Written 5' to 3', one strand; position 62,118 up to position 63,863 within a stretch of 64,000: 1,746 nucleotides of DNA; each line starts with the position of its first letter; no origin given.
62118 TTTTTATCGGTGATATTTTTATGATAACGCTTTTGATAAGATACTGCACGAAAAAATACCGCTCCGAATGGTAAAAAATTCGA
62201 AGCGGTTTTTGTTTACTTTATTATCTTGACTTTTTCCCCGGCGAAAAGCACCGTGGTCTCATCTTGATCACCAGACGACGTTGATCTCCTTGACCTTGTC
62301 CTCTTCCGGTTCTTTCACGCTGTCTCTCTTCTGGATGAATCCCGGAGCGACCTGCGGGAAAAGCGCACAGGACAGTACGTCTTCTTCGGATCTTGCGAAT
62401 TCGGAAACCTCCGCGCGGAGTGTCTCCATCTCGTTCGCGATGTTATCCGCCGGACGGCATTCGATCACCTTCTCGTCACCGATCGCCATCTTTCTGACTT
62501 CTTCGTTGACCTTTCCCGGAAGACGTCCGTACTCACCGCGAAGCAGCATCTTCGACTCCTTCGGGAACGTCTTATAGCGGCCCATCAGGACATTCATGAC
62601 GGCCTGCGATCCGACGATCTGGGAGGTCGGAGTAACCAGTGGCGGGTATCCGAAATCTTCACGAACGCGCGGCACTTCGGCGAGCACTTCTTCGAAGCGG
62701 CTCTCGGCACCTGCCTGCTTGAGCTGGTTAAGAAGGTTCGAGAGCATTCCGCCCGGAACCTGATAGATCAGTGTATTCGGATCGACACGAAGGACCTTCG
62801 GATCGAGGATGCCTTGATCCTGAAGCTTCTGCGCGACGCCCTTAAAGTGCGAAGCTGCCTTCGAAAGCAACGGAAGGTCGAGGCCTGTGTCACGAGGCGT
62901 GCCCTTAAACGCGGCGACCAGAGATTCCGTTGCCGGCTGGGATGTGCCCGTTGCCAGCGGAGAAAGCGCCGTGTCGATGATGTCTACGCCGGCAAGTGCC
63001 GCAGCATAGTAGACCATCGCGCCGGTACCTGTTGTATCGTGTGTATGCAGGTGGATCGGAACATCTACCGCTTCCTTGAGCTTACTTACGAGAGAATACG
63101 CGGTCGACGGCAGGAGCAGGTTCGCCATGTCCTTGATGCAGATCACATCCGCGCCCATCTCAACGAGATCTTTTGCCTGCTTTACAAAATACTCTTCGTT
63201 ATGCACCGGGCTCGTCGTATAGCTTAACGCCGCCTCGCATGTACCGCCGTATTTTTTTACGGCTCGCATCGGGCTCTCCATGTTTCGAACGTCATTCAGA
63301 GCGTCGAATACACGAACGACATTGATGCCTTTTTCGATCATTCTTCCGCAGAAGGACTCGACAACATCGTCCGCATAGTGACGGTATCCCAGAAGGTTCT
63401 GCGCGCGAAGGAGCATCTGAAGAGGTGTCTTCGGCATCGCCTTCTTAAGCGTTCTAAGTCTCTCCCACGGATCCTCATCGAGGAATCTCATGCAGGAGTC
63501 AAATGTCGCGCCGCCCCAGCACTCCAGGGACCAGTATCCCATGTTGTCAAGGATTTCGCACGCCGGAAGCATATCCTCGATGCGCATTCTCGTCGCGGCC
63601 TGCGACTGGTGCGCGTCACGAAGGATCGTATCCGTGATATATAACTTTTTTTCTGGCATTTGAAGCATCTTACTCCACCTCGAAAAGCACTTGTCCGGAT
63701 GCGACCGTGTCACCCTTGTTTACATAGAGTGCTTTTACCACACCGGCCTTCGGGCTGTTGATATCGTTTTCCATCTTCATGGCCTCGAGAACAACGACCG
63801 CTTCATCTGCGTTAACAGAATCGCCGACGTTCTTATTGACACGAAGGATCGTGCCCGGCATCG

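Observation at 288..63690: The 10-mer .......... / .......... is strongly over-represented and concentrated at gene junctions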

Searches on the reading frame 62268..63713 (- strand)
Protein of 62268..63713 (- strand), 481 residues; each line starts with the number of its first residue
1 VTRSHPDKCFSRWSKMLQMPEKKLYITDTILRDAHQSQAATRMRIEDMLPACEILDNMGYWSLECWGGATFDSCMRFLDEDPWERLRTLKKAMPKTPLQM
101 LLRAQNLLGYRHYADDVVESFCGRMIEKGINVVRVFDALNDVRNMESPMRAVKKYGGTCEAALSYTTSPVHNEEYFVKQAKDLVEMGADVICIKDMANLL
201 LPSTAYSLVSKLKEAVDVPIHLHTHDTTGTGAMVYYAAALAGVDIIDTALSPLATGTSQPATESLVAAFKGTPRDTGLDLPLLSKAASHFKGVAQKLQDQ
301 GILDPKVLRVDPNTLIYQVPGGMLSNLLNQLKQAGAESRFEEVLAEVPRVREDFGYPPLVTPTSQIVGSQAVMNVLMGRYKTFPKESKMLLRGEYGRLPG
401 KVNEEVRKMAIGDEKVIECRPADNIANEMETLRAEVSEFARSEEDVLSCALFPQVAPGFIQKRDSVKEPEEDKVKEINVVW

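Call 13: search_protein_families(library=pfam, proteins=[window:62268-63713:-])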
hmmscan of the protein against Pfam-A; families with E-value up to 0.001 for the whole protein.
window:62268-63713:- (481 aa): 2 families
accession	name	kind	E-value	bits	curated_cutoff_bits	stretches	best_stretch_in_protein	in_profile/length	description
PF02436.23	PYC_OADA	-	3.9e-55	187.2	27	1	316-469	3-170/201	Conserved carboxylase domain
PF00682.25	HMGL-like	-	4.5e-16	59.5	29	1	24-286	2-256/260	HMGL-like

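Call 44: find_encoding_contigs(protein=window:62268-63668:-, flank=10000, max_places=8)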
Protein window:62268-63668:- (466 aa): 6 contigs read that carry it; 3 places shown.
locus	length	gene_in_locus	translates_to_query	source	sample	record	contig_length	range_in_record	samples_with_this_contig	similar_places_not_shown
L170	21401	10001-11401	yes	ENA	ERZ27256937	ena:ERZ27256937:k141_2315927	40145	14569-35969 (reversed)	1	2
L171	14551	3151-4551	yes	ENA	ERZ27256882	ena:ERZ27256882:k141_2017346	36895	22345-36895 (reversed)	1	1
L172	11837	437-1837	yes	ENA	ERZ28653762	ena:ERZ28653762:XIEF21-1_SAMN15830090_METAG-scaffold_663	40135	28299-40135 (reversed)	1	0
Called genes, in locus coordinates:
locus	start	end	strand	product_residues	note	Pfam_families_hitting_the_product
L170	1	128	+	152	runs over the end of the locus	PF22381:Staph_reg_Sar_Rot (weak), PF01047:MarR, PF12802:MarR_2, PF13412:HTH_24 (weak)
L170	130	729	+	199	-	PF01613:Flavin_Reduct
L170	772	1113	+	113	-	-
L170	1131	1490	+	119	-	-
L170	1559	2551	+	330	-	PF02661:Fic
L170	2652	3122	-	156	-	-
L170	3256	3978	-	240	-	PF04536:TPM_phosphatase (faint)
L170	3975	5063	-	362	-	-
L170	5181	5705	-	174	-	-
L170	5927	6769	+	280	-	-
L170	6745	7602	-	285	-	PF02811:PHP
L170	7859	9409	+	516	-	PF01039:Carboxyl_trans, PF03255:ACCA (weak), PF06833:MdcE (weak)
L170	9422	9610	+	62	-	-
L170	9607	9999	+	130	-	-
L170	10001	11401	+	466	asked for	PF00682:HMGL-like, PF02436:PYC_OADA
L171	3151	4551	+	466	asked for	PF00682:HMGL-like, PF02436:PYC_OADA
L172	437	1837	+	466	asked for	PF00682:HMGL-like, PF02436:PYC_OADA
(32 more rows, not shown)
